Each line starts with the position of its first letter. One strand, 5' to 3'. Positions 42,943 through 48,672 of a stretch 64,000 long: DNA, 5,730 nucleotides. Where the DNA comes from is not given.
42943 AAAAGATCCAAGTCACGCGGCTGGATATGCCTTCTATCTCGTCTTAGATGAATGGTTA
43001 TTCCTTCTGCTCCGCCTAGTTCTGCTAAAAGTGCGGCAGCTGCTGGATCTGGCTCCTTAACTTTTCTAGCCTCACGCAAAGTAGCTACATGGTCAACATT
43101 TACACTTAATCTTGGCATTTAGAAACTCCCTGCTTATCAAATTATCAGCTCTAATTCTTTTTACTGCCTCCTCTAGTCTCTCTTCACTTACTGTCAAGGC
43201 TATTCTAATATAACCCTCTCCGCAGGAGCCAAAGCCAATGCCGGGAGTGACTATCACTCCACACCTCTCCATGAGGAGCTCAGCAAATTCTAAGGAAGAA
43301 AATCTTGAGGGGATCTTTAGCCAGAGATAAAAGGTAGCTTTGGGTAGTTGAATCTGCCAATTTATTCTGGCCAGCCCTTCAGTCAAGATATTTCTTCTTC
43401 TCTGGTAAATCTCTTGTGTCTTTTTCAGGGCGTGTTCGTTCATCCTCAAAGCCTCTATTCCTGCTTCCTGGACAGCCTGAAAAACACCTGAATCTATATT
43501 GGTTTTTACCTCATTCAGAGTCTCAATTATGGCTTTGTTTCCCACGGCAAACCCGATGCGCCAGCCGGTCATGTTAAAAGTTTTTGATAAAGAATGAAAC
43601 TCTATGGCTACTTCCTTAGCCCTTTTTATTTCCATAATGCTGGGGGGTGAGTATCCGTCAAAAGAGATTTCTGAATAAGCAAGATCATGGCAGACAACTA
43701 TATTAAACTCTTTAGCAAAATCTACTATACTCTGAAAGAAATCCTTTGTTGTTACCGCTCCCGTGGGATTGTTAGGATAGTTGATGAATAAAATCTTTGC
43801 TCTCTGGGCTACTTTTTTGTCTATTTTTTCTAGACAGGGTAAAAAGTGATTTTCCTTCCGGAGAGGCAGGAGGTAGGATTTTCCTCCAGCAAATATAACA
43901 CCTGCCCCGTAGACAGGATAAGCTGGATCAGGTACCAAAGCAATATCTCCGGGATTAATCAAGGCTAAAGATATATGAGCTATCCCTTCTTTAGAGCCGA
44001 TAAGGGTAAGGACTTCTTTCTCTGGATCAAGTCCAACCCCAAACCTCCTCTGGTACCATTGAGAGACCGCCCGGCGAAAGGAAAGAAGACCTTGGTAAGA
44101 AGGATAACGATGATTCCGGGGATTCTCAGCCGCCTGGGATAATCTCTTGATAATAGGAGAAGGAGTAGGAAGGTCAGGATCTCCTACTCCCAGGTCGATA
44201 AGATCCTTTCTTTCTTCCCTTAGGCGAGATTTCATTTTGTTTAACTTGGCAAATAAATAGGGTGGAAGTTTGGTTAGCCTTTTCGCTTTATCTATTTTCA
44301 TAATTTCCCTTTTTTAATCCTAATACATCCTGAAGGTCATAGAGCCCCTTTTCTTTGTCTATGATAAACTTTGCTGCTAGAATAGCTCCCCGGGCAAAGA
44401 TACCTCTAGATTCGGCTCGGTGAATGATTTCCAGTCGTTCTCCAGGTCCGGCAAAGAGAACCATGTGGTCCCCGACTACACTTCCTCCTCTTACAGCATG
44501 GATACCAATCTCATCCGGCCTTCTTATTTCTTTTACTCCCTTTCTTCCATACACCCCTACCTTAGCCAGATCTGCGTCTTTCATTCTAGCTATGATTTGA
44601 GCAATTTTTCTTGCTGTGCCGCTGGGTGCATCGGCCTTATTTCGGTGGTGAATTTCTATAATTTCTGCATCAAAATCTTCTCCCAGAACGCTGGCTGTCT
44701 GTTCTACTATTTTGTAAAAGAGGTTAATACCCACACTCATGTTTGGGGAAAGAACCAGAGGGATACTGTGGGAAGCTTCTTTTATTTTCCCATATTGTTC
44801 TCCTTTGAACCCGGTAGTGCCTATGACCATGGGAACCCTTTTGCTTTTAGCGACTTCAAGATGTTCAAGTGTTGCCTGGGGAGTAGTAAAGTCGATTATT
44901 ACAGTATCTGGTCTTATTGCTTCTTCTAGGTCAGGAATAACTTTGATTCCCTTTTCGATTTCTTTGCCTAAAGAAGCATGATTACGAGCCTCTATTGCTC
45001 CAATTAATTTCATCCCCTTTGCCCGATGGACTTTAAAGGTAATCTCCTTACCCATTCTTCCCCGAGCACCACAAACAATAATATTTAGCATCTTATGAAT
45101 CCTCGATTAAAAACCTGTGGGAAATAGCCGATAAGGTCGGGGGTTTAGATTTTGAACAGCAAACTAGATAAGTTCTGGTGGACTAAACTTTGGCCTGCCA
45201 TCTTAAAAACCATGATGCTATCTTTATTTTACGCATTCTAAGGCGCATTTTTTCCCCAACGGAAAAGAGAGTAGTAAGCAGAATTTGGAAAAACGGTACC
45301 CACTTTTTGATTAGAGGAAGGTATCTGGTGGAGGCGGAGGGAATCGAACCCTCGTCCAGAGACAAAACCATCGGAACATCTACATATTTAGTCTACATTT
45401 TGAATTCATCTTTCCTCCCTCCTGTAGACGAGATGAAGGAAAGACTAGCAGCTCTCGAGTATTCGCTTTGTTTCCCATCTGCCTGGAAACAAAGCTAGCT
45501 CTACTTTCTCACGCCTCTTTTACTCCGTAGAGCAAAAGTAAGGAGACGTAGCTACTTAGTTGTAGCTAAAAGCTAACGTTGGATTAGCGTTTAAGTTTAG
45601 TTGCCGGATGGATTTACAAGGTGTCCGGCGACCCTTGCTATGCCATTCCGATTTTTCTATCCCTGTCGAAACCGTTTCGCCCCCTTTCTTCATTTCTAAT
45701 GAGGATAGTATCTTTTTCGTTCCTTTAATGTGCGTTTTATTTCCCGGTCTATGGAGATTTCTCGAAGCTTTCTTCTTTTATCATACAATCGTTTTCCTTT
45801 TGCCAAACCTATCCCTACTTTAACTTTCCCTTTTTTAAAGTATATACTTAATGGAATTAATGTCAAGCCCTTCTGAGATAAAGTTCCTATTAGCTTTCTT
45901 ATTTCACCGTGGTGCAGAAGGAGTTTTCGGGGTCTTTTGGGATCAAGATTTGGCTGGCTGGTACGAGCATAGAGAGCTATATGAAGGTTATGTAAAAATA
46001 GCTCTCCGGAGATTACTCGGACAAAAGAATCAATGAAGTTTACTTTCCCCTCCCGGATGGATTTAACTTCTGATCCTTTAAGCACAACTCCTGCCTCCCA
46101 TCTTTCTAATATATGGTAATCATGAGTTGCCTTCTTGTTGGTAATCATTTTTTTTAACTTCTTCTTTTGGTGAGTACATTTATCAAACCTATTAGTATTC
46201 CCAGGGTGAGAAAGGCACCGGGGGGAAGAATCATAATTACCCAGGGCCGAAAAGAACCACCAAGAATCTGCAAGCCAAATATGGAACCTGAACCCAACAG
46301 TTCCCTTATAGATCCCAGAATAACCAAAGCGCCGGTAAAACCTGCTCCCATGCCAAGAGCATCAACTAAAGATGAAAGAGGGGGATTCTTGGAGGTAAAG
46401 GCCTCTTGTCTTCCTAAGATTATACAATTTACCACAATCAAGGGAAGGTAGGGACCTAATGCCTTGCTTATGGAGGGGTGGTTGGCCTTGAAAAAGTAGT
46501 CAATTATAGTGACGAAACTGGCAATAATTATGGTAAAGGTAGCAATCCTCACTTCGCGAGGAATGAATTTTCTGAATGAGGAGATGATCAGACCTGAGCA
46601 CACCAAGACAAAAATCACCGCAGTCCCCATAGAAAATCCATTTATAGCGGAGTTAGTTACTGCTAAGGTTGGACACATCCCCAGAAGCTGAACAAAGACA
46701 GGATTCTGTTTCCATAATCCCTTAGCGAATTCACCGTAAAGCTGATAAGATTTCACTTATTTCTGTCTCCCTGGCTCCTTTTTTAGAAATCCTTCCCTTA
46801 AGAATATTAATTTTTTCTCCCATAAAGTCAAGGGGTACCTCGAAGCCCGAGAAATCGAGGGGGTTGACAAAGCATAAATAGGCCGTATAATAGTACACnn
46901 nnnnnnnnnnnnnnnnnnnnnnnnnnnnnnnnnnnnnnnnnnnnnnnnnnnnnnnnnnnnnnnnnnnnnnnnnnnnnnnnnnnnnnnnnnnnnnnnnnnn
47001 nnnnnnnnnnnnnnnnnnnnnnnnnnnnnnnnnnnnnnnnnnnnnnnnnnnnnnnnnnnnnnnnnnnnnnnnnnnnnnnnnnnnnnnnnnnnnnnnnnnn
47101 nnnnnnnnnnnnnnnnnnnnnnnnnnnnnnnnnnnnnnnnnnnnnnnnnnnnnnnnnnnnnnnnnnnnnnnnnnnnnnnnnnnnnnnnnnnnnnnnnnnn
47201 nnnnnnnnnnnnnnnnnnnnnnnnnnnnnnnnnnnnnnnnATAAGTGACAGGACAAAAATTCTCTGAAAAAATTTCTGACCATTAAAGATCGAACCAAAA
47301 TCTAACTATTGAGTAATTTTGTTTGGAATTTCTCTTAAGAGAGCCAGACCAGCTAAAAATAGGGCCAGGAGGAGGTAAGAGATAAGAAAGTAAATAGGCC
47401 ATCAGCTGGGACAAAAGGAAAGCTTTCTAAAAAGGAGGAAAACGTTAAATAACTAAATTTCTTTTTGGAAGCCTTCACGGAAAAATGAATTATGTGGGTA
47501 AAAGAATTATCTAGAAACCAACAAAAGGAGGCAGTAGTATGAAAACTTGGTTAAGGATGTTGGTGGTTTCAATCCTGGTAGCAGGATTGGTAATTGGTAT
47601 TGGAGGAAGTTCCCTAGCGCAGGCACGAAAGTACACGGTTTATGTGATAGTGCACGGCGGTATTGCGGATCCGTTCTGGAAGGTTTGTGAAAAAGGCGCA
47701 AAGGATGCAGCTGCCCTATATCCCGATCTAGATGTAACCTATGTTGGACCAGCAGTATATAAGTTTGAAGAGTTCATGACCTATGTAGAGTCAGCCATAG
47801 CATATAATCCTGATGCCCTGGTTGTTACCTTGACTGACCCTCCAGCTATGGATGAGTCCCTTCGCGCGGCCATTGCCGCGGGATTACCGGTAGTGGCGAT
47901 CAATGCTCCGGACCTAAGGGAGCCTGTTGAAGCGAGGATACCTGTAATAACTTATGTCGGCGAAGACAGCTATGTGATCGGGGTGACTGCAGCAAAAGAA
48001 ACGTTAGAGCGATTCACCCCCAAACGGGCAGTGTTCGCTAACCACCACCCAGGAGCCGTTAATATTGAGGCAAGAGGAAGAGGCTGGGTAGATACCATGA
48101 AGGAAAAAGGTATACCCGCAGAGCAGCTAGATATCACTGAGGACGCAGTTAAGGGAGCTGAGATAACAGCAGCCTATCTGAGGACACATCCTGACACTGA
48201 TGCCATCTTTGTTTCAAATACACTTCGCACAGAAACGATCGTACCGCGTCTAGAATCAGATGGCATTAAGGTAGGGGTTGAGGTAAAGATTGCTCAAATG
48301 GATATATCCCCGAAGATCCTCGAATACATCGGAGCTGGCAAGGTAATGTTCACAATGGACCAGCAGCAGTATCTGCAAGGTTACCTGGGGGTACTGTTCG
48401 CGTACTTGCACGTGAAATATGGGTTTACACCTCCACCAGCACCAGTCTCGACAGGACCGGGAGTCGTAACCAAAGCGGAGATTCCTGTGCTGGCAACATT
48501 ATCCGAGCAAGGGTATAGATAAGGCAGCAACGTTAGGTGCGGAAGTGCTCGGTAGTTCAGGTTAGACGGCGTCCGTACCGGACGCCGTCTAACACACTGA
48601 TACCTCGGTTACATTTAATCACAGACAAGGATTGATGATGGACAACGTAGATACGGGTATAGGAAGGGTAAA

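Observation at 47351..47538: A 120-190 nt leader shared by two unrelated ABC-transporter operons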

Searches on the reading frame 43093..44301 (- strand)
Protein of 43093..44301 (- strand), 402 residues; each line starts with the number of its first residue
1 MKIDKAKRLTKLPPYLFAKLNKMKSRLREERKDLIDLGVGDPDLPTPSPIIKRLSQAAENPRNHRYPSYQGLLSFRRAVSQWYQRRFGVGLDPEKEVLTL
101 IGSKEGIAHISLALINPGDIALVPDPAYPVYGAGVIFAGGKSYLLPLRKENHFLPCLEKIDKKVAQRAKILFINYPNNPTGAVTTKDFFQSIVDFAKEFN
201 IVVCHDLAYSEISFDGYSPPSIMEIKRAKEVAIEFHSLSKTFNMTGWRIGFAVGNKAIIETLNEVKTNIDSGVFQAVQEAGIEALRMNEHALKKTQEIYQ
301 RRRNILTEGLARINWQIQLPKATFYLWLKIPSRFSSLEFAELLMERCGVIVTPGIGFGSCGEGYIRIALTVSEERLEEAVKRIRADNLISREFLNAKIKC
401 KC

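Call 8: search_protein_families(library=pfam, proteins=[window:43093-44301:-])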
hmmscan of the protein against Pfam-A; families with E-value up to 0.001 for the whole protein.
window:43093-44301:- (402 aa): 1 family
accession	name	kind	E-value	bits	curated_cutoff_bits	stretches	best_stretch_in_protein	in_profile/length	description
PF00155.27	Aminotran_1_2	-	2.3e-70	238.1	19.7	1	32-383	1-361/361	Aminotransferase class I and II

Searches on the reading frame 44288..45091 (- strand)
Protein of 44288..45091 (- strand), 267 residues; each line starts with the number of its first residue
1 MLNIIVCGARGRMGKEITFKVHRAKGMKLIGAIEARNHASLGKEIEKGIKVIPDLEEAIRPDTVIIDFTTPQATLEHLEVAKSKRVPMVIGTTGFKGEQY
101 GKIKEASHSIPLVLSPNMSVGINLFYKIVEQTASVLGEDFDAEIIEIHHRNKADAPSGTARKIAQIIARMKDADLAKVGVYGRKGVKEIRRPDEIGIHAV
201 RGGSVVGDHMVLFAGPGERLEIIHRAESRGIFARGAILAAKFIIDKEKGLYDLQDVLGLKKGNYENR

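Call 8: search_protein_families(library=pfam, proteins=[window:44288-45091:-])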
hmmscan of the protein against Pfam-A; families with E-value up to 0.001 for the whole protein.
window:44288-45091:- (267 aa): 2 families
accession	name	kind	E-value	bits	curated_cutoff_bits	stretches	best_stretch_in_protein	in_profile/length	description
PF05173.19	DapB_C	-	3.9e-45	153.3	27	1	121-257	1-121/121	Dihydrodipicolinate reductase, C-terminus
PF01113.26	DapB_N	-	9.1e-33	113.4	25.6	1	3-118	2-124/124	Dihydrodipicolinate reductase, N-terminus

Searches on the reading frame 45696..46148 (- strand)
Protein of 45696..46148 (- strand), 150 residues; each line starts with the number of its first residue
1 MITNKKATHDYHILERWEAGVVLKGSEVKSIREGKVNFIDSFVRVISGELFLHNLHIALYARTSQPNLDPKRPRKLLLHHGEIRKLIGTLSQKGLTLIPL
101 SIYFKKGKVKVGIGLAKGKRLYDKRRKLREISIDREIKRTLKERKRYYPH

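Call 8: search_protein_families(library=pfam, proteins=[window:45696-46148:-])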
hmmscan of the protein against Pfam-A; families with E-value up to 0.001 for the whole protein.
window:45696-46148:- (150 aa): 1 family
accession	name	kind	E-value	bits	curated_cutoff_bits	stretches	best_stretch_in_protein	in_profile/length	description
PF01668.23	SmpB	-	2.6e-56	190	27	1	2-142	2-142/143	SmpB protein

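Call 36: find_related_loci(query=window:45696-46148:-, collection=genome_contigs, flank=500)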
Query window:45696-46148:- (150 aa) in genome_contigs; peptide patterns used: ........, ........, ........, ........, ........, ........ (x = any residue, [..] = any of these).
517 stretches matched a pattern; 334 encode a relative of the query (tblastn E <= 1e-3); the best 80 are kept; 80 distinct loci.
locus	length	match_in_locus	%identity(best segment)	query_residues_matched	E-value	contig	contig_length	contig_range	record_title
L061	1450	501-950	94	1-150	2e-94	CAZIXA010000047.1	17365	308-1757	MAG TPA_asm: uncultured Clostridia bacterium isolate SRP323688_co1_183 genome assembly, contig: NODE_5315_length_17365_c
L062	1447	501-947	92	1-149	8e-90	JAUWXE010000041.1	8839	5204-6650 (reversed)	MAG: Candidatus Aerophobetes bacterium isolate CSMAG_2676 CSMAG_2676_k127_3386776_length_8839_cov_24.1353, whole genome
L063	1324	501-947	89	1-149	2e-87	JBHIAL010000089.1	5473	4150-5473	MAG: bacterium isolate K_2_bin.77 NODE_9490_length_5473_cov_13.793835, whole genome shotgun sequence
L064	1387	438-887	85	1-150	5e-85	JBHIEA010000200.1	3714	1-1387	MAG: bacterium isolate b3.sp2_bin.56 NODE_12687_length_3714_cov_10.355562, whole genome shotgun sequence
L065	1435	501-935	70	1-146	1e-59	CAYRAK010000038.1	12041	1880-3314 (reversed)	MAG TPA_asm: uncultured Clostridia bacterium isolate binchicken_co6_534 genome assembly, contig: NODE_6266_length_12041_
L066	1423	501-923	63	9-148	2e-55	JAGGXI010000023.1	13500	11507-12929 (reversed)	MAG: Candidatus Aerophobetes bacterium isolate AUK148 PB_MBMC_102_c_000000000110, whole genome shotgun sequence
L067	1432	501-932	56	1-144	1e-50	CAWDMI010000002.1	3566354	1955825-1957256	MAG: uncultured delta proteobacterium isolate MFD04944.bin.2.54 genome assembly, contig: contig_25315, whole genome shot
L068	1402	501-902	60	4-137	7e-50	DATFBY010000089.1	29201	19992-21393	MAG TPA_asm: Gemmatimonadaceae bacterium isolate SMAG_U8540 k141_1047971, whole genome shotgun sequence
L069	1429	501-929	57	4-146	2e-48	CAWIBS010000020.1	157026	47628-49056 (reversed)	MAG: Vicinamibacterales bacterium isolate MFD09267.bin.2.322 genome assembly, contig: contig_27784, whole genome shotgun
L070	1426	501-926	57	4-145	8e-50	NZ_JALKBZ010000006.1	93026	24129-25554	Fuchsiella alkaliacetigena strain Z-7100 Falka_6, whole genome shotgun sequence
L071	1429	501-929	52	1-143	3e-49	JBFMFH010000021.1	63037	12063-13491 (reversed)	MAG: Acidobacteriota bacterium isolate MAG266 MAG266_21, whole genome shotgun sequence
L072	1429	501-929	55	4-146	3e-49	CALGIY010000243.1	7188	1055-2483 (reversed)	MAG TPA_asm: uncultured Thermoanaerobacteraceae bacterium isolate SRR1562005_bin.131_CONCOCT_v1.1_MAG genome assembly, c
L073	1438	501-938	53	1-146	6e-49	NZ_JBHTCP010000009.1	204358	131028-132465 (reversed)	Fictibacillus iocasae strain CGMCC 1.16031 soapdenovo_K_105_9, whole genome shotgun sequence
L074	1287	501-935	55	1-145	5e-49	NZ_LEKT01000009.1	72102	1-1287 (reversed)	Megasphaera cerevisiae DSM 20462 scaffold_8, whole genome shotgun sequence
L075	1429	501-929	58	4-146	2e-48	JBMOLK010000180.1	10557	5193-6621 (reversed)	MAG: Bacillota bacterium isolate Betzabe_MAG022 MAG022_180, whole genome shotgun sequence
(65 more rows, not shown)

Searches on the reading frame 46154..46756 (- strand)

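Call 8: search_protein_families(library=pfam, proteins=[window:46154-46756:-])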
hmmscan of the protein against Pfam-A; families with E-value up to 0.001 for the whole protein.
window:46154-46756:- (200 aa): 1 family
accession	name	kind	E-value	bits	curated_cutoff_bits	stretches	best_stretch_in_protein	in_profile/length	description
PF02508.19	Rnf-Nqr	-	8.4e-67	225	23.8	1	9-189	4-174/174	Rnf-Nqr subunit, membrane protein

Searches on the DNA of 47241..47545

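Call 43: search_rna_families(source=window, start=47241, end=47545, threshold=evalue, max_evalue=10)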
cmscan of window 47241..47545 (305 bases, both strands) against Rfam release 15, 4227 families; matches with E-value up to 10: 7.
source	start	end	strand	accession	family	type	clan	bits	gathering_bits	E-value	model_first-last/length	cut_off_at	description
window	47391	47470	-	RF02846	Ref84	Gene; antisense;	-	18.3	52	5.9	1-87/87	no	Enterococcus sRNA 84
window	47425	47470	+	RF00353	snoR31_Z110_Z27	Gene; snRNA; snoRNA; CD-box;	-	17.3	45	9.9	1-97/97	no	Small nucleolar RNA snoR31/Z110/Z27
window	47374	47483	+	RF00509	snosnR64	Gene; snRNA; snoRNA; CD-box;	CL00069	16.3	38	1.3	1-105/105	no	Small nucleolar RNA snR64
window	47398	47509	-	RF01488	rli49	Gene; sRNA;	-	15.8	40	1.5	1-163/163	no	Listeria sRNA rli49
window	47467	47541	+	RF02980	freshwater-2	Cis-reg;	-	14.3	49.9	8.7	1-84/84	no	freshwater-2 RNA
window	47493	47545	+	RF02995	IMES-5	Gene; sRNA;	-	13.3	96.1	3.7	1-70/150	3'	IMES-5 RNA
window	47284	47361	+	RF02034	IMES-1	Gene;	-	10.6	81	7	1-191/191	no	IMES-1 RNA motif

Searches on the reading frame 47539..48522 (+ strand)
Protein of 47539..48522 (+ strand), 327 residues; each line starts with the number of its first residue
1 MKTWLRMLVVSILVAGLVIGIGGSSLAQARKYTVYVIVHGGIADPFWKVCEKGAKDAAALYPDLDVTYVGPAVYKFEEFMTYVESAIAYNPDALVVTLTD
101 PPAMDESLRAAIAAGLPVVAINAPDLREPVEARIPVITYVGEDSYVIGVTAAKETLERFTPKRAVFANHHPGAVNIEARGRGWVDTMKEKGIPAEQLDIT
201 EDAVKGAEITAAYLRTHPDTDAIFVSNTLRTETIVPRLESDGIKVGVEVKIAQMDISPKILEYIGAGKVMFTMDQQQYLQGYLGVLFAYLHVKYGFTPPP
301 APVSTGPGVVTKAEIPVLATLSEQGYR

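Call 7: search_protein_families(library=pfam, proteins=[window:47539-48522:+])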
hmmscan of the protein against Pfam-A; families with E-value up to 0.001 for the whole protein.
window:47539-48522:+ (327 aa): 3 families
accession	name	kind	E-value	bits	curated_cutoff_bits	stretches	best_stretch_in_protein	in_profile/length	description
PF13407.12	Peripla_BP_4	-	3.6e-35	122.2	35.1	1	36-293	3-255/258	Periplasmic binding protein domain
PF00532.27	Peripla_BP_1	-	1.7e-06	28.2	22.2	1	43-249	12-213/281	Periplasmic binding proteins and sugar binding domain of LacI family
PF13377.12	Peripla_BP_3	-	0.00011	22.8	26.5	1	167-255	15-111/167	Periplasmic binding protein-like domain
